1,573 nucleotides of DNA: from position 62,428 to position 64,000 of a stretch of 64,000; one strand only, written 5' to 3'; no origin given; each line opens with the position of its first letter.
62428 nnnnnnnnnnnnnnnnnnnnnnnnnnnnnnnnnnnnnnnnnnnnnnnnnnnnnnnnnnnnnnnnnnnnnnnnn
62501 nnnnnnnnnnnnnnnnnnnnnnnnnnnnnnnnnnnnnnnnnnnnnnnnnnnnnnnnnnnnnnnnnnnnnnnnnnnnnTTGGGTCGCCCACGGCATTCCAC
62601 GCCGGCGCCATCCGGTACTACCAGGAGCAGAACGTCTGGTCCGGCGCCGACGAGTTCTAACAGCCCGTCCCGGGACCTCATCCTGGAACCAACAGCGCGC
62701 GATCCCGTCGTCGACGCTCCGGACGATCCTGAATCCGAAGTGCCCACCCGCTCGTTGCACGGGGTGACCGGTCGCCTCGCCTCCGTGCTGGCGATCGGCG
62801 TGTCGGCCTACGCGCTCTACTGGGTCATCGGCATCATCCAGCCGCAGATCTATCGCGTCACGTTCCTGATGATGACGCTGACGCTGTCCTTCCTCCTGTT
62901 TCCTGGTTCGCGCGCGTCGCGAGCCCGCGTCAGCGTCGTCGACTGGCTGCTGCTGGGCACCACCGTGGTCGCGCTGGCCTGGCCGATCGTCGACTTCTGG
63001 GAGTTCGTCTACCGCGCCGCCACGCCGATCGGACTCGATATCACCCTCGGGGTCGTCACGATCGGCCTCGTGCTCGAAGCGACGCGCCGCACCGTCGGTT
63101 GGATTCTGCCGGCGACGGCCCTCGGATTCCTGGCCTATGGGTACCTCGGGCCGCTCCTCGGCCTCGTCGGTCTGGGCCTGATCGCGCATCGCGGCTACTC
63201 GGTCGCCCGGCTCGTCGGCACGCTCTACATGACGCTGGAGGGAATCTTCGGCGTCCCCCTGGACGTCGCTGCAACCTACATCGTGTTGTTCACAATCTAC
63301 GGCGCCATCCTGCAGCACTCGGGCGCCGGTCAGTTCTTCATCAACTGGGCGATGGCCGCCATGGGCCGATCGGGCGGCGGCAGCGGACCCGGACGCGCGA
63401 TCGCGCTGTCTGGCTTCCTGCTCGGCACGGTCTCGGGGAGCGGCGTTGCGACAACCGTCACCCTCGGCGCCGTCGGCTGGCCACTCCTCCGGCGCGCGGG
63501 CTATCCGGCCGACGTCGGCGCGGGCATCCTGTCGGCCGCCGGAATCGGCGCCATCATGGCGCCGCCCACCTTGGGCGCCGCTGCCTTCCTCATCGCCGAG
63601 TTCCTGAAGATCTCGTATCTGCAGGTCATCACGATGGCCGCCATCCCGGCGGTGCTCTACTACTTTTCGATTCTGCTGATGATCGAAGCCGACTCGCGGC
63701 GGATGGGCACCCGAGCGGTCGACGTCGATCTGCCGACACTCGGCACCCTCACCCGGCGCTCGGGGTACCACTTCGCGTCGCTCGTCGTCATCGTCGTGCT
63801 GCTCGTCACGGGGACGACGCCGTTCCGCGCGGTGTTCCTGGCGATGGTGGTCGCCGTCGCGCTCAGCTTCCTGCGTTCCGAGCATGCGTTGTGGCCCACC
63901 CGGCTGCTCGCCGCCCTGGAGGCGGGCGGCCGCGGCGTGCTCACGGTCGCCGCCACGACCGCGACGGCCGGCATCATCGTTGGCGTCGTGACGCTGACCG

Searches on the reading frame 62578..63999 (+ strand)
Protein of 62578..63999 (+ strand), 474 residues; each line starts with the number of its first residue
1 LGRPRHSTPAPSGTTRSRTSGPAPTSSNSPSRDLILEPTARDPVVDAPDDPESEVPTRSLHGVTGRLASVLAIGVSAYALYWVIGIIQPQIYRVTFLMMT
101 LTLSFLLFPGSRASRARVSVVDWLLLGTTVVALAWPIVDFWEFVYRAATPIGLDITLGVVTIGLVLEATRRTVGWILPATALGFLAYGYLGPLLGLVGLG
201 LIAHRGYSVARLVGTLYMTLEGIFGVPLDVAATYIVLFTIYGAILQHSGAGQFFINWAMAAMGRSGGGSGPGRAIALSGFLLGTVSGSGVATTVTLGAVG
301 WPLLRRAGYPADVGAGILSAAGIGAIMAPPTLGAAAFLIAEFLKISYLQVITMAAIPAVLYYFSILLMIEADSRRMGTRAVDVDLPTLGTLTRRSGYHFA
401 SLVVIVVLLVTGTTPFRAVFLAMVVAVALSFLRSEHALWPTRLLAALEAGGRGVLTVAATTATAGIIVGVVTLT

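Call 52: search_protein_families(library=pfam, proteins=[window:62578-63999:+], max_evalue=0.00001)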
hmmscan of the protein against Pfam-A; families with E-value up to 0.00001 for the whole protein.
window:62578-63999:+ (474 aa): 1 family
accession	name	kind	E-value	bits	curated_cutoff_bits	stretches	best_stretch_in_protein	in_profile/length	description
PF06808.19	DctM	-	4.9e-42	144.6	23.8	1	164-474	5-292/413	Tripartite ATP-independent periplasmic transporter, DctM component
